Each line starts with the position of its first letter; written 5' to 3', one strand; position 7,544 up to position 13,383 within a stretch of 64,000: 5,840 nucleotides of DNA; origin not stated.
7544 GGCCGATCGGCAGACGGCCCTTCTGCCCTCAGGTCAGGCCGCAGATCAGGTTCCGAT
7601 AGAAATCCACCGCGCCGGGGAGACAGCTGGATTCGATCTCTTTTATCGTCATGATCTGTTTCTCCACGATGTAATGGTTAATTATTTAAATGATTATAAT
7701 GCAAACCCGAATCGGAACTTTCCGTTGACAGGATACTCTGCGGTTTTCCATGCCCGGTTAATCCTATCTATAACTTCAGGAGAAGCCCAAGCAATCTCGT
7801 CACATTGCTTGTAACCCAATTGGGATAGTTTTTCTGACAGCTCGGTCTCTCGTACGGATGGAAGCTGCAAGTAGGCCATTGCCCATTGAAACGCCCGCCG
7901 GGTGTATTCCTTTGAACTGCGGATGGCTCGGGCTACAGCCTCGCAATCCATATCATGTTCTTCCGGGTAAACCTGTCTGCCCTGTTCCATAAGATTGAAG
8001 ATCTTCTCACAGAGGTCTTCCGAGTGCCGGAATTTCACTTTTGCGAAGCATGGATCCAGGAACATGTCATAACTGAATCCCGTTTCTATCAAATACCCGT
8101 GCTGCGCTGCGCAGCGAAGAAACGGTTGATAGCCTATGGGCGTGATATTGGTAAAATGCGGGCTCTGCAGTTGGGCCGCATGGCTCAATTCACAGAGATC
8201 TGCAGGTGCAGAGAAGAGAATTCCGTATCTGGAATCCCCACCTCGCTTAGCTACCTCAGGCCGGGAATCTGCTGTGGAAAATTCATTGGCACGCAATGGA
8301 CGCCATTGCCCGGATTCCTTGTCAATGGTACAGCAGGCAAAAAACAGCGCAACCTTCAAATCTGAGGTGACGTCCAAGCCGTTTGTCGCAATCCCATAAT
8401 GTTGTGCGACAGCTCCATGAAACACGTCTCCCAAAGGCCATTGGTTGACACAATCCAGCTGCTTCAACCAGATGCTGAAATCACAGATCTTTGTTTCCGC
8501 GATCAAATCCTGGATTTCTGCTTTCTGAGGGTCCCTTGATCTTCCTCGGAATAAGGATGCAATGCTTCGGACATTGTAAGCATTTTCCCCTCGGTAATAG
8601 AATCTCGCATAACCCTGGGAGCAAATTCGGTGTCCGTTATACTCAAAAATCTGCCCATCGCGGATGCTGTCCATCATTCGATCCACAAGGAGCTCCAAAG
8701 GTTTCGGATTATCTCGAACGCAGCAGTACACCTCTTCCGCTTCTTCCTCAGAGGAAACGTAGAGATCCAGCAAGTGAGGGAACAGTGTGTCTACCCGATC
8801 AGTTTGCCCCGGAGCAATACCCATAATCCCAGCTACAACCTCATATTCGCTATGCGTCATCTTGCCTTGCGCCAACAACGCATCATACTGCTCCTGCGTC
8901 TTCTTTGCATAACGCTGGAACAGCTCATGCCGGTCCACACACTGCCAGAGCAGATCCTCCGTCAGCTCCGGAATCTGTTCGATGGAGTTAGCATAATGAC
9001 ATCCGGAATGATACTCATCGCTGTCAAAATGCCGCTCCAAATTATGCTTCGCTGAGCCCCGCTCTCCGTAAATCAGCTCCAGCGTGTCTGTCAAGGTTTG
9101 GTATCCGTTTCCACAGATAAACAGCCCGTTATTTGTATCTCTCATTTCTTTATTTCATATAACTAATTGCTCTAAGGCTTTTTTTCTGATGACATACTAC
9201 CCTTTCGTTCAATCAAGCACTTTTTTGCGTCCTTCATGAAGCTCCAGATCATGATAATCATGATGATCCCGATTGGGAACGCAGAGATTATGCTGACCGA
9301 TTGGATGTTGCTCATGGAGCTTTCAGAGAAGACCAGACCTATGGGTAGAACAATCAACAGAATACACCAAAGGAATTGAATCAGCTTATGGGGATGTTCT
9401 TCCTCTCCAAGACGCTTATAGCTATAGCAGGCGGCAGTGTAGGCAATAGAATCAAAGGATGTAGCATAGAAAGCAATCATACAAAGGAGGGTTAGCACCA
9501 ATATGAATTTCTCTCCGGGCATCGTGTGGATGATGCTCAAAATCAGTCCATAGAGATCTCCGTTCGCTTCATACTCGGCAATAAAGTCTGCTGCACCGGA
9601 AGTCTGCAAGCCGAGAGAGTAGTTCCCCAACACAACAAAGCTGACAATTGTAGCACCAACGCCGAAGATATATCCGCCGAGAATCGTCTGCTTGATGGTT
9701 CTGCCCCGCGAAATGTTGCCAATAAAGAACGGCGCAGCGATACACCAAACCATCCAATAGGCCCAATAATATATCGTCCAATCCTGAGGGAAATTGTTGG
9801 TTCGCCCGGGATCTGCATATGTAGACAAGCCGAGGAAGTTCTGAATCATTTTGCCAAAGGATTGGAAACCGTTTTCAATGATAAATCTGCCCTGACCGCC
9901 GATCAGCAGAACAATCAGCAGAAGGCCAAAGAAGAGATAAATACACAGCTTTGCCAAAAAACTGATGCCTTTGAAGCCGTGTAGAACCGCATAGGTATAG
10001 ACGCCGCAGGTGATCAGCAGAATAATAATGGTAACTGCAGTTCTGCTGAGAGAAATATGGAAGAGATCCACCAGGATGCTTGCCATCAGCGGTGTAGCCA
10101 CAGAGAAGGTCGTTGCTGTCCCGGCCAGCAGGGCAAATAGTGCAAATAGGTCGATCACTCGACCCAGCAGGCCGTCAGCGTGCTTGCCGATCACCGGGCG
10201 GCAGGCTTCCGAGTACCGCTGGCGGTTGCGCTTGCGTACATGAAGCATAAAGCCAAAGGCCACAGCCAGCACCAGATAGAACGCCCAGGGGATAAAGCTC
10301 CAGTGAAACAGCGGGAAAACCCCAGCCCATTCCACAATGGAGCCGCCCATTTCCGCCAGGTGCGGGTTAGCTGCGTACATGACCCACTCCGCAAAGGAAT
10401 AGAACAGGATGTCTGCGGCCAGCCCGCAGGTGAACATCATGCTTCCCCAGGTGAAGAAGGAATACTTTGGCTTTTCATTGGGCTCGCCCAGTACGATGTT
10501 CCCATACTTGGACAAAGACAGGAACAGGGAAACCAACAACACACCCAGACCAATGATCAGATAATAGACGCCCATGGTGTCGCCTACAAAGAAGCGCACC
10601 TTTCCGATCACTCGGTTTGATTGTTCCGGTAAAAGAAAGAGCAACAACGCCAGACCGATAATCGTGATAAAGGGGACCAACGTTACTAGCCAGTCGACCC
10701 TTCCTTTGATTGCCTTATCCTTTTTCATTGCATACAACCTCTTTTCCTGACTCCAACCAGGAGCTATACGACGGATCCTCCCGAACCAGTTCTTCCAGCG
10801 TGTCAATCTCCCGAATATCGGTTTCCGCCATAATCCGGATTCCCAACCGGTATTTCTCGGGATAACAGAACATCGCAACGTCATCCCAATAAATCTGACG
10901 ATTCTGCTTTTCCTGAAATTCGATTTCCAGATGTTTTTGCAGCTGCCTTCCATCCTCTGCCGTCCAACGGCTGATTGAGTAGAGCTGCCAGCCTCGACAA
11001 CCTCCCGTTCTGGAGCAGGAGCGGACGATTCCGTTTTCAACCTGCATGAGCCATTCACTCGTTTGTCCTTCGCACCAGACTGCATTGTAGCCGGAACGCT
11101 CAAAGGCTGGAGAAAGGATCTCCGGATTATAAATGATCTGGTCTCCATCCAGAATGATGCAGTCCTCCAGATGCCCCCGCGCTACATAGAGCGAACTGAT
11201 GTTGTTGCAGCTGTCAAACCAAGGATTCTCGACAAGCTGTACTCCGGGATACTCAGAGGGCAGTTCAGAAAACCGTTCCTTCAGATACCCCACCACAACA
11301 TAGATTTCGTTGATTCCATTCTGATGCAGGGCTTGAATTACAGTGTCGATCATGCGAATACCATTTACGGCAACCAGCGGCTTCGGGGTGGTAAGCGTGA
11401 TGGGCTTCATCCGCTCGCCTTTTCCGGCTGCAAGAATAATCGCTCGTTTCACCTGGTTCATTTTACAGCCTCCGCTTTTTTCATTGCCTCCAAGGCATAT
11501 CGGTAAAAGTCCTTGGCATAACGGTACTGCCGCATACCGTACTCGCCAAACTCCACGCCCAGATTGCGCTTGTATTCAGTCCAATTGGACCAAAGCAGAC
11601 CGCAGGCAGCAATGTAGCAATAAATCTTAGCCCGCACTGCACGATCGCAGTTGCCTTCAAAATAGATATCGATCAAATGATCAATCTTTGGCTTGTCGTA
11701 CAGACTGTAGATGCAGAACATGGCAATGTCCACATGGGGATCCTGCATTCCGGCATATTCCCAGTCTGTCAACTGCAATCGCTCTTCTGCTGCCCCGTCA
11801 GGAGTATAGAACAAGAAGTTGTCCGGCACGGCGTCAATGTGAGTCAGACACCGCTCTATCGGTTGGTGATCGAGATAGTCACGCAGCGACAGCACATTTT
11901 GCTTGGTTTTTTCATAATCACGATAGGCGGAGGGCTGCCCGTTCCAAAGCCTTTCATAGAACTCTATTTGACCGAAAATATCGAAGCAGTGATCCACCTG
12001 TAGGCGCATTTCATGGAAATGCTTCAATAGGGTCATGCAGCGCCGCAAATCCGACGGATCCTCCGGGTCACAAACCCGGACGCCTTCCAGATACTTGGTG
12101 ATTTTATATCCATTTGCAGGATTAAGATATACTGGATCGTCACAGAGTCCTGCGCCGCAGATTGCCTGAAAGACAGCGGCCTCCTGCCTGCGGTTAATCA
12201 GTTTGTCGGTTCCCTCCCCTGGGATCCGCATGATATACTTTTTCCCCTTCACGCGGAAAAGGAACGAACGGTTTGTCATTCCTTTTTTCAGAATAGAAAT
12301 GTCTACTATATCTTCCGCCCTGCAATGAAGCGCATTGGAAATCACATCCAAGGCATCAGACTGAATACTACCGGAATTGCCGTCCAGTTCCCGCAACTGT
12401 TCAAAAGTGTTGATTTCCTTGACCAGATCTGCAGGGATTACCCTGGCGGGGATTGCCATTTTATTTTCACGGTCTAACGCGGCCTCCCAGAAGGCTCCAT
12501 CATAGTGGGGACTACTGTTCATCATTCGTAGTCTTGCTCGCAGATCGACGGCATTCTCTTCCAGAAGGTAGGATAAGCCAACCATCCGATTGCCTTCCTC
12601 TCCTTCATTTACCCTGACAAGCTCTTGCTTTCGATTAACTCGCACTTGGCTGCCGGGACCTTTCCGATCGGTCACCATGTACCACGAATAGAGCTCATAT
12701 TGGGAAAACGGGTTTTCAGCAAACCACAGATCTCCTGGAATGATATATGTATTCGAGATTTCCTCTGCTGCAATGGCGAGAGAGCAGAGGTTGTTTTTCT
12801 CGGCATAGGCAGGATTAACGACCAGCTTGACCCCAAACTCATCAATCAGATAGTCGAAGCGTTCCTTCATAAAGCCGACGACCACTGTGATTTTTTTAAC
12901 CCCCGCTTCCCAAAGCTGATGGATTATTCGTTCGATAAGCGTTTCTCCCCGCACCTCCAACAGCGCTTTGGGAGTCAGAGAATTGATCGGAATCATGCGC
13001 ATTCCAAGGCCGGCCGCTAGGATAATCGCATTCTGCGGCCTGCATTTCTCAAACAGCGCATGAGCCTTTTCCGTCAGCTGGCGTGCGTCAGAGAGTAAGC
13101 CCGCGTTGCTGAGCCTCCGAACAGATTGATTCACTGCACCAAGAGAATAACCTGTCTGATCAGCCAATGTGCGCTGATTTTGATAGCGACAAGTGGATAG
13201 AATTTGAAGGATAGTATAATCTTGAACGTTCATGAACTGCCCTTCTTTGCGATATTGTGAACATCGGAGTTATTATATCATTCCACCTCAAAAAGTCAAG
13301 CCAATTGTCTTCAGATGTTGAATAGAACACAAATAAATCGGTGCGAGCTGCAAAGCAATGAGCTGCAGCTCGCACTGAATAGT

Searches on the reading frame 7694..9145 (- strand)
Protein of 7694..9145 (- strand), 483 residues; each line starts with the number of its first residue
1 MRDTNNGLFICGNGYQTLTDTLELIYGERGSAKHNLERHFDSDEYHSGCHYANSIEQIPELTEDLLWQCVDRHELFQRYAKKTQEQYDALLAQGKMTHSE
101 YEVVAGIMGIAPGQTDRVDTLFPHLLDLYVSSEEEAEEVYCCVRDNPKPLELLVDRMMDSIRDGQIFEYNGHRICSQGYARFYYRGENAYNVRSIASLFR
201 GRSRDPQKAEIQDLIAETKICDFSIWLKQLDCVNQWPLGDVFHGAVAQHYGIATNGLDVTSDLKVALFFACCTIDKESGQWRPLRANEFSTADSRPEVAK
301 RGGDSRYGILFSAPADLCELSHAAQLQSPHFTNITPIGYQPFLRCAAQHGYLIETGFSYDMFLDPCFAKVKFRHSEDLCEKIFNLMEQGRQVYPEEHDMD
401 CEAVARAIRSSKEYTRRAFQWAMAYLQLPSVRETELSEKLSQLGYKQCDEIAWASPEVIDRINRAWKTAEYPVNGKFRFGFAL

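Call 79: search_protein_families(library=pfam, proteins=[window:7694-9145:-], max_evalue=0.0001)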
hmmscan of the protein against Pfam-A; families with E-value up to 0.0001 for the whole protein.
window:7694-9145:- (483 aa): 1 family
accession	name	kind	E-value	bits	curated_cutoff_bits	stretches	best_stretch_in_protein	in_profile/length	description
PF08867.16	FRG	-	3.2e-12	47.6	25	1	181-277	2-92/94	FRG domain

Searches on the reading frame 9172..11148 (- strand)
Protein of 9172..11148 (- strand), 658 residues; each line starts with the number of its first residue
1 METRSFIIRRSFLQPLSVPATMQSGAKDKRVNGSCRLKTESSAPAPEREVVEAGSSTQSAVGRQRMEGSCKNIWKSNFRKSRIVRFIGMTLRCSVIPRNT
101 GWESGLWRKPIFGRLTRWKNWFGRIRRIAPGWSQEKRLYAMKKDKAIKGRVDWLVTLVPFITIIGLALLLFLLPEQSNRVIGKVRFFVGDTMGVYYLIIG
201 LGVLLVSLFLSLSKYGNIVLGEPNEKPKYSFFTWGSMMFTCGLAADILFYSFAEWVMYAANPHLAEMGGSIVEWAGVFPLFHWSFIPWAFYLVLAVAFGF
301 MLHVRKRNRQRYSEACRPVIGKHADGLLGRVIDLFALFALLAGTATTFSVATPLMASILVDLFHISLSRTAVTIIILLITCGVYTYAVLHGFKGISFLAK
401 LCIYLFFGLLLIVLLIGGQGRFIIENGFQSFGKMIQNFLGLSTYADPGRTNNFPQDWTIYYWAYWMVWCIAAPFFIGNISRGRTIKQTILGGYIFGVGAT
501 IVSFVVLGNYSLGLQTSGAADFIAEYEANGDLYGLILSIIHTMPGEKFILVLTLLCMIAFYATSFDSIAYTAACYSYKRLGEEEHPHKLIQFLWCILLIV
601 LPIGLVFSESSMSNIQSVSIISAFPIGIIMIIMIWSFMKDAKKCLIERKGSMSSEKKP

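Call 79: search_protein_families(library=pfam, proteins=[window:9172-11148:-], max_evalue=0.0001)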
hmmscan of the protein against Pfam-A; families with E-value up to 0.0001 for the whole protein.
window:9172-11148:- (658 aa): 1 family
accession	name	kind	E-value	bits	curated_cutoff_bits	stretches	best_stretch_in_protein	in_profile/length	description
PF02028.23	BCCT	-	3.8e-122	408.7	27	1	155-642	1-483/485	BCCT, betaine/carnitine/choline family transporter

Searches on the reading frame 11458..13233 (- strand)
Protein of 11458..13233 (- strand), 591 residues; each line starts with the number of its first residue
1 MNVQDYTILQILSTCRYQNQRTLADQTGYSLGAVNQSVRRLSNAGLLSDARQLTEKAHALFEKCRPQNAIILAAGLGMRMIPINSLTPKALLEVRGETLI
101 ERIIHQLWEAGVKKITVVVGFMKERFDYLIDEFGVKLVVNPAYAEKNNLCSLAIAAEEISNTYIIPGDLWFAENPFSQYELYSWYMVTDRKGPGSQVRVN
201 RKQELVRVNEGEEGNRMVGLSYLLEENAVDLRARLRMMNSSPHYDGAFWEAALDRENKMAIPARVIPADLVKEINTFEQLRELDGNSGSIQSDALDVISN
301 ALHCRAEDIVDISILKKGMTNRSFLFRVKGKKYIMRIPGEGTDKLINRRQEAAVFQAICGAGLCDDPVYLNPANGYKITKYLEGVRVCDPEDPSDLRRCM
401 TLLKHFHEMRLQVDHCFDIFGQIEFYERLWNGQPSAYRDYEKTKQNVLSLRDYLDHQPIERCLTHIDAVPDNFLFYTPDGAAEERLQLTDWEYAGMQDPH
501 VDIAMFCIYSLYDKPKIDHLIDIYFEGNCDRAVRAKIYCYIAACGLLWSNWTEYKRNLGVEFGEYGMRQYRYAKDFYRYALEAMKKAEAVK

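Call 79: search_protein_families(library=pfam, proteins=[window:11458-13233:-], max_evalue=0.0001)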
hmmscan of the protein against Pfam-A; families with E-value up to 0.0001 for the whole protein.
window:11458-13233:- (591 aa): 5 families
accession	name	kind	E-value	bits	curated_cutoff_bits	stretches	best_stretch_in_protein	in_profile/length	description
PF01633.27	Choline_kinase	-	6.7e-14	52.3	29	1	313-508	2-205/300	Choline/ethanolamine kinase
PF12804.13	NTP_transf_3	-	1.6e-13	51.6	27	1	69-172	1-99/160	MobA-like NTP transferase domain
PF01636.29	APH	-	1.7e-13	51.4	23.2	1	312-532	2-231/239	Phosphotransferase enzyme family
PF00483.29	NTP_transferase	-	3.9e-07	30.4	21.2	1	69-173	2-115/245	Nucleotidyl transferase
PF13412.12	HTH_24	-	4.9e-07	29.7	21.9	1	1-47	1-47/48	Winged helix-turn-helix DNA-binding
